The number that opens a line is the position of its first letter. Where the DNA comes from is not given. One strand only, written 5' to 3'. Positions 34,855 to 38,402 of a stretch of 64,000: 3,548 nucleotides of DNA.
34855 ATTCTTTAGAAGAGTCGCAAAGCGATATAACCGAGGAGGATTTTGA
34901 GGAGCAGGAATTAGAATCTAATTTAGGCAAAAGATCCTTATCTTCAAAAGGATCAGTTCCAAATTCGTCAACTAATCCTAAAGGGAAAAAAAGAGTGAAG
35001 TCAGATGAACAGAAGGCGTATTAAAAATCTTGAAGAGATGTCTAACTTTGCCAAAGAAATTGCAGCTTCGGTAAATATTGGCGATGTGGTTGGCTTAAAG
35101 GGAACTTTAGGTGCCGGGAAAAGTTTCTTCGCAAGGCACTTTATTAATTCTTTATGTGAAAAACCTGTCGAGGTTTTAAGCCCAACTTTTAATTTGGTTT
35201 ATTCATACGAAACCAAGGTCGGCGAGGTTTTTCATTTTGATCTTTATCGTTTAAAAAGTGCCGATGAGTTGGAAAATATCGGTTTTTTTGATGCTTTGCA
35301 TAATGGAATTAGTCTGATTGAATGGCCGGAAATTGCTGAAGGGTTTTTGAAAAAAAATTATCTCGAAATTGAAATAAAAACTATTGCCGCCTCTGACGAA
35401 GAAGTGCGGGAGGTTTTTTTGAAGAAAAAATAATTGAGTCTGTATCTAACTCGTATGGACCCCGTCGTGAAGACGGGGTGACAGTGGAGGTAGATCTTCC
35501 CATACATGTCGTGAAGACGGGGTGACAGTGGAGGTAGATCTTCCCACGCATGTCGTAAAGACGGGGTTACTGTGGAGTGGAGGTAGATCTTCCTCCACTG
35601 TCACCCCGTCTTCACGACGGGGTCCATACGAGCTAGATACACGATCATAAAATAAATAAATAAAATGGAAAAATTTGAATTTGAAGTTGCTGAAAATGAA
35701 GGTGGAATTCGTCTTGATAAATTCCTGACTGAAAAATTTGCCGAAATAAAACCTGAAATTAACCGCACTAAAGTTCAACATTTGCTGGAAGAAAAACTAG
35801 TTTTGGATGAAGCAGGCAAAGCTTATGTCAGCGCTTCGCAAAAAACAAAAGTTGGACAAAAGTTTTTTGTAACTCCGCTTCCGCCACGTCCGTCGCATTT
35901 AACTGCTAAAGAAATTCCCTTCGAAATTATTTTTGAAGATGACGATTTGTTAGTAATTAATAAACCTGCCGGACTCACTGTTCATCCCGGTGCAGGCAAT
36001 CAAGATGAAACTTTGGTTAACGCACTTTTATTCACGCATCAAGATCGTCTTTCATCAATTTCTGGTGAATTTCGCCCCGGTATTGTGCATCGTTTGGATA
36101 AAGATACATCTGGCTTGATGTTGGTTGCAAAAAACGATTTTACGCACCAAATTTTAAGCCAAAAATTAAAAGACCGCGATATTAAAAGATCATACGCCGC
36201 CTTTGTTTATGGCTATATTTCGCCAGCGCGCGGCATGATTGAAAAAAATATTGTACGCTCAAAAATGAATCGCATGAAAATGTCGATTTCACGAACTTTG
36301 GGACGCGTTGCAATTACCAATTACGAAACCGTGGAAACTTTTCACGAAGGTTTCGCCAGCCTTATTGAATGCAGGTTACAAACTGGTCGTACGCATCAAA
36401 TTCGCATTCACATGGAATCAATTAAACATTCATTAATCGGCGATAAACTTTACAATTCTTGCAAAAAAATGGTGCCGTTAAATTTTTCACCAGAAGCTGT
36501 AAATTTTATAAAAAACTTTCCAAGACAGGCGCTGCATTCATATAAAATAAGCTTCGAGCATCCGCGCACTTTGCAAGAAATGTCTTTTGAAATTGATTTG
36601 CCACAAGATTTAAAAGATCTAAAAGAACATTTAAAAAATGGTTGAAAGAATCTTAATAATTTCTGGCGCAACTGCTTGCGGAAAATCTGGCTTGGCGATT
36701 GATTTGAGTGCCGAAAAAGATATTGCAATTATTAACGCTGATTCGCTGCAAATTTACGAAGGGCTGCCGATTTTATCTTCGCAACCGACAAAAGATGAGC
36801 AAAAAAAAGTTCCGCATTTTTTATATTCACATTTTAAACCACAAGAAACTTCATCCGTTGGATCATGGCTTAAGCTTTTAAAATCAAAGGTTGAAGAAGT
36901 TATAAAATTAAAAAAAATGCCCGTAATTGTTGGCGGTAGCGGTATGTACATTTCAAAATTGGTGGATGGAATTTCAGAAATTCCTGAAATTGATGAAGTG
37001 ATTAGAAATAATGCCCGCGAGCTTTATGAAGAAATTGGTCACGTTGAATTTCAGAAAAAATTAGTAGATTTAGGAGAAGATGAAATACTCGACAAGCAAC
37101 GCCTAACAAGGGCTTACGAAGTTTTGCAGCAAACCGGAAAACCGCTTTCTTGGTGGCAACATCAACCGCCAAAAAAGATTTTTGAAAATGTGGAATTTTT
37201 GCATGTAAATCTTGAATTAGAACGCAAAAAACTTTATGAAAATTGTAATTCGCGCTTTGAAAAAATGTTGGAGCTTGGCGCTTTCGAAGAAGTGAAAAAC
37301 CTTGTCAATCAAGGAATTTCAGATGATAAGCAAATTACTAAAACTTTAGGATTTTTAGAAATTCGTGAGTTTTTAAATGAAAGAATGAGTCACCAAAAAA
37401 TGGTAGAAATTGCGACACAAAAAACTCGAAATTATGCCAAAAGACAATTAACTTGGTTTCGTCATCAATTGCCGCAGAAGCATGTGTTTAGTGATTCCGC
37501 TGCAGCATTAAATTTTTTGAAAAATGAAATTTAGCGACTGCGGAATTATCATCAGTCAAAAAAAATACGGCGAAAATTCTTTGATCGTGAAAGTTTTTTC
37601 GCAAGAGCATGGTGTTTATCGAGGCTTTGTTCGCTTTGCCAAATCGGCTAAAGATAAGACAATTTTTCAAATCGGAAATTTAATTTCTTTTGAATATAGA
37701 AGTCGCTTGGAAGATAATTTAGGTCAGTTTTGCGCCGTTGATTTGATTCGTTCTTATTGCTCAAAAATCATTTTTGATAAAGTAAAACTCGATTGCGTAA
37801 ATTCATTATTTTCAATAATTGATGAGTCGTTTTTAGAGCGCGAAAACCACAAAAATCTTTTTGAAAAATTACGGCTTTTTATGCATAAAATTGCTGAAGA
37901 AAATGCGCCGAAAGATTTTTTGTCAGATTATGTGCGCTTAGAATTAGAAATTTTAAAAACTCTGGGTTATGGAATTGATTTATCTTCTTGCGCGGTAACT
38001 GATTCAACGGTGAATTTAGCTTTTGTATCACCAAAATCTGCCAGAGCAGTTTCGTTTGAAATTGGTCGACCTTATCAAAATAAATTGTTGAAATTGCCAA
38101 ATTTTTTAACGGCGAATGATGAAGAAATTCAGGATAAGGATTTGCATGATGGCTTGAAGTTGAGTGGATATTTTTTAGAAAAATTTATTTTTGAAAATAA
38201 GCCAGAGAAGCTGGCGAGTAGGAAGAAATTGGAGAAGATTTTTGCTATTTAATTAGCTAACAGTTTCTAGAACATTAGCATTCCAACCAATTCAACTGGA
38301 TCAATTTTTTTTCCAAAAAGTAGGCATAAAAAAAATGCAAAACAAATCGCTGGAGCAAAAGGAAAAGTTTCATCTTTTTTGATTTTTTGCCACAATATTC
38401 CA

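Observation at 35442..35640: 199-bp hyper-structured element: 49-bp inverted arms, nested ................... hairpins and a 44-bp tandem triplication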

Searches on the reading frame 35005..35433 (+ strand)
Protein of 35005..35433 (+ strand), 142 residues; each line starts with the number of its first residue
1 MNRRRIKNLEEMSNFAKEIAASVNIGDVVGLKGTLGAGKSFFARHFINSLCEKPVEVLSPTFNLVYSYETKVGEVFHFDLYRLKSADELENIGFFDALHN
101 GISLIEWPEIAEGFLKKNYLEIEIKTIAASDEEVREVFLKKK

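Call 9: search_protein_families(library=ncbifam, proteins=[window:35005-35433:+])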
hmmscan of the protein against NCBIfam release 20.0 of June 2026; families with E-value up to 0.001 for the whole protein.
window:35005-35433:+ (142 aa): 2 families
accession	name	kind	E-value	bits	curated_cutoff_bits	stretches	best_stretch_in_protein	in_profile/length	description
TIGR00150.1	T6A_YjeE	equivalog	2.4e-30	105.1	60.1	1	7-129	3-125/135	tRNA (adenosine(37)-N6)-threonylcarbamoyltransferase complex ATPase subunit type 1 TsaE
NF007931.0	PRK10646.1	equivalog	2e-22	79.8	246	1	15-130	17-132/153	tRNA (adenosine(37)-N6)-threonylcarbamoyltransferase complex ATPase subunit type 1 TsaE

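Call 34: find_encoding_contigs(protein=window:35005-35433:+, flank=3000, max_places=10)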
Protein window:35005-35433:+ (142 aa): 2 contigs read that carry it; 1 place shown.
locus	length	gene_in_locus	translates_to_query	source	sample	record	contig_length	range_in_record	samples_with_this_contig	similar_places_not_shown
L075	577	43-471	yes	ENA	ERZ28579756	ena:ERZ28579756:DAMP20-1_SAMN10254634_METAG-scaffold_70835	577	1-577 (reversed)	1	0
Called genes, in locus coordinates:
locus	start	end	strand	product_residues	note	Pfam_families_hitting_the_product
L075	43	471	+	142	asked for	PF02367:TsaE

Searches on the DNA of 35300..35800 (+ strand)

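Call 17: search_rna_families(source=window, start=35300, end=35800, threshold=evalue, max_evalue=10)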
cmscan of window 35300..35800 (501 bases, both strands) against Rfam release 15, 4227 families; matches with E-value up to 10: 21.
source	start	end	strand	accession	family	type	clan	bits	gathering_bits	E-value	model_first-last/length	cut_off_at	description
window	35494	35627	+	RF04210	MIR8643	Gene; miRNA;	-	45.2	135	3.6e-08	1-150/150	no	MIR8643 microRNA precursor family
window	35503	35622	+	RF03831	mir-627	Gene; miRNA;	-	44.2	86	4.2e-09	1-87/87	no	mir-627 microRNA precursor family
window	35496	35625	-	RF04210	MIR8643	Gene; miRNA;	-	42.3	135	2.2e-07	1-150/150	no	MIR8643 microRNA precursor family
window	35509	35617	+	RF02006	mir-1253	Gene; miRNA;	-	33.4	103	4.8e-05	1-94/94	no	mir-1253 microRNA precursor family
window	35511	35615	+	RF03615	mir-4877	Gene; miRNA;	-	26.9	100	0.0057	1-87/87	no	mir-4877 microRNA precursor family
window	35546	35623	+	RF00707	mir-197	Gene; miRNA;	-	21.4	74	0.41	1-75/75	no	mir-197 microRNA precursor family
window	35518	35606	-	RF03880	mir-1684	Gene; miRNA;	-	18.9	60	0.43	1-87/87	no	mir-1684 microRNA precursor family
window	35364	35453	+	RF01302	snoU36a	Gene; snRNA; snoRNA; CD-box;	CL00051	18.6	45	0.53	1-90/90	no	SnoRNA U36a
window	35550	35619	-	RF03778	mir-483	Gene; miRNA;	-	18.5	60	0.86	1-75/75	no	mir-483 microRNA precursor family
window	35522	35604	-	RF00811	mir-84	Gene; miRNA;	-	18.3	60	0.14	1-75/75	no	mir-84 microRNA precursor family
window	35512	35615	+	RF03778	mir-483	Gene; miRNA;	-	18.3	60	0.95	1-75/75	no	mir-483 microRNA precursor family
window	35559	35611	+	RF03873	mir-3192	Gene; miRNA;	-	17.8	80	0.98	1-77/77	no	mir-3192 microRNA precursor family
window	35513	35612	-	RF00690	MIR408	Gene; miRNA;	-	17.3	64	0.16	17-110/126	no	MIR408 microRNA precursor family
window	35654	35719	+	RF02304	TtnuCD29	Gene; snRNA; snoRNA; CD-box;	-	16.7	90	9.9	1-78/78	no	Tetrahymena snoRNA TtnuCD29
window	35560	35611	+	RF03289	mir-1205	Gene; miRNA;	-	16.1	75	1.3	11-52/63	no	mir-1205 microRNA precursor family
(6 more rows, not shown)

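Call 20: search_dna_similar(query=window:35430-35650:+, collection=plasmids, mode=distant, max_evalue=0.001)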
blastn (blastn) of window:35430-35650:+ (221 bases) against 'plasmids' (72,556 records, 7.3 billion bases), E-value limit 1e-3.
No match.

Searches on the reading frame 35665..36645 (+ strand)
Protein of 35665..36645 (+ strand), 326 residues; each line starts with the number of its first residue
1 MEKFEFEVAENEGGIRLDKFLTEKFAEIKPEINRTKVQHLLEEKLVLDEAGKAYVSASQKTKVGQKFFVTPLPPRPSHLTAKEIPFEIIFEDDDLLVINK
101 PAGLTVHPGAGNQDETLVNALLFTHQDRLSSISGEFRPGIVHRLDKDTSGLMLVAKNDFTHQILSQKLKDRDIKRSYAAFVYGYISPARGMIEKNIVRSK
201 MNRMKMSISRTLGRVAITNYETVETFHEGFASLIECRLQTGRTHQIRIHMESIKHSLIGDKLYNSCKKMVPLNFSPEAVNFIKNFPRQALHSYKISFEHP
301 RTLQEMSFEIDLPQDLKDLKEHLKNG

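Call 9: search_protein_families(library=ncbifam, proteins=[window:35665-36645:+])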
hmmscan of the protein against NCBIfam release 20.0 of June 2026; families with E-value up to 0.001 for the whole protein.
window:35665-36645:+ (326 aa): 6 families
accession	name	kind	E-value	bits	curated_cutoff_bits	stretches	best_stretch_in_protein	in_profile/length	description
TIGR00005.1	rluA_subfam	subfamily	2.7e-80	269.9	192.7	1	13-323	4-297/298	RluA family pseudouridine synthase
NF008385.0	PRK11180.1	equivalog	3.4e-74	250.1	351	1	5-325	8-314/325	23S rRNA pseudouridine(1911/1915/1917) synthase RluD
NF008249.0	PRK11025.1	equivalog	1.7e-30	106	378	1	87-325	94-315/317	23S rRNA pseudouridine(955/2504/2580) synthase RluC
NF007543.0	PRK10158.1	equivalog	1.1e-28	100.4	286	1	86-309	14-214/219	bifunctional tRNA pseudouridine(32) synthase/23S rRNA pseudouridine(746) synthase RluA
NF008321.0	PRK11112.1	equivalog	1.3e-27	96.8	328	1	86-317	2-228/257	tRNA pseudouridine(65) synthase TruC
TIGR01621.1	RluA-like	hypoth_equivalog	5e-27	94.5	222.3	1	86-268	2-170/217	TIGR01621 family pseudouridine synthase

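Call 39: find_encoding_contigs(protein=window:35665-36645:+, flank=3000, max_places=10)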
Protein window:35665-36645:+ (326 aa): no gene with exactly this product is on record in the collection.

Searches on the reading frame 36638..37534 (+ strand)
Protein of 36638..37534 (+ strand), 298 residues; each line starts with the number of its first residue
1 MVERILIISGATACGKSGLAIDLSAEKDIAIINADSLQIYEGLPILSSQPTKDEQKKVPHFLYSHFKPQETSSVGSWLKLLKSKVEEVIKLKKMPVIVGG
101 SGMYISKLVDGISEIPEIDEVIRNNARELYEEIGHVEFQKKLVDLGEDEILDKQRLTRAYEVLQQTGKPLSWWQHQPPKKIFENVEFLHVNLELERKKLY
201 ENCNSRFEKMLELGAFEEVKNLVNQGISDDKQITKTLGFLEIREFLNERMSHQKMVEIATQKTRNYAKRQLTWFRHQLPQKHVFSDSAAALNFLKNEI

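Call 9: search_protein_families(library=ncbifam, proteins=[window:36638-37534:+])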
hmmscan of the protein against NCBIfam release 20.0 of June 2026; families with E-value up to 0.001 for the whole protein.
window:36638-37534:+ (298 aa): 2 families
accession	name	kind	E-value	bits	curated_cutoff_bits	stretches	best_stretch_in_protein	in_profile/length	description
TIGR00174.1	miaA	equivalog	1.1e-64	218.5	148.65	1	6-279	2-279/288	tRNA (adenosine(37)-N6)-dimethylallyltransferase MiaA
NF041635.1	STM3941_fam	subfamily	0.00068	19.6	40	0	224-277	67-122/157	STM3941 family protein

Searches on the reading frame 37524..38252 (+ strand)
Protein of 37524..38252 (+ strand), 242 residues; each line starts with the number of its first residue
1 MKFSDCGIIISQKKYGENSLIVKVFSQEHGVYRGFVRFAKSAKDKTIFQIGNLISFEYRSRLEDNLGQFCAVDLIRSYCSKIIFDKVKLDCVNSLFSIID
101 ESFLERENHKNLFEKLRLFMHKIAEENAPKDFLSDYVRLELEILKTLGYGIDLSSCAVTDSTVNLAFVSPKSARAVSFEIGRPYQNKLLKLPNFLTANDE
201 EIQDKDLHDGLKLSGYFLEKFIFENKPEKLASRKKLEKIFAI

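Call 89: search_protein_families(library=pfam, proteins=[window:37524-38252:+], max_evalue=0.001)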
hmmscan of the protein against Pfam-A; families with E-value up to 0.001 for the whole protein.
window:37524-38252:+ (242 aa): 2 families
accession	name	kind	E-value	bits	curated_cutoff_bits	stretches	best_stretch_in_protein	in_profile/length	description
PF02565.21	RecO_C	-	1.9e-17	63.9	22.1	1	89-220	7-147/157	Recombination protein O C terminal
PF11967.14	RecO_N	-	5.3e-15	55.6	27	1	1-78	1-80/80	Recombination protein O N terminal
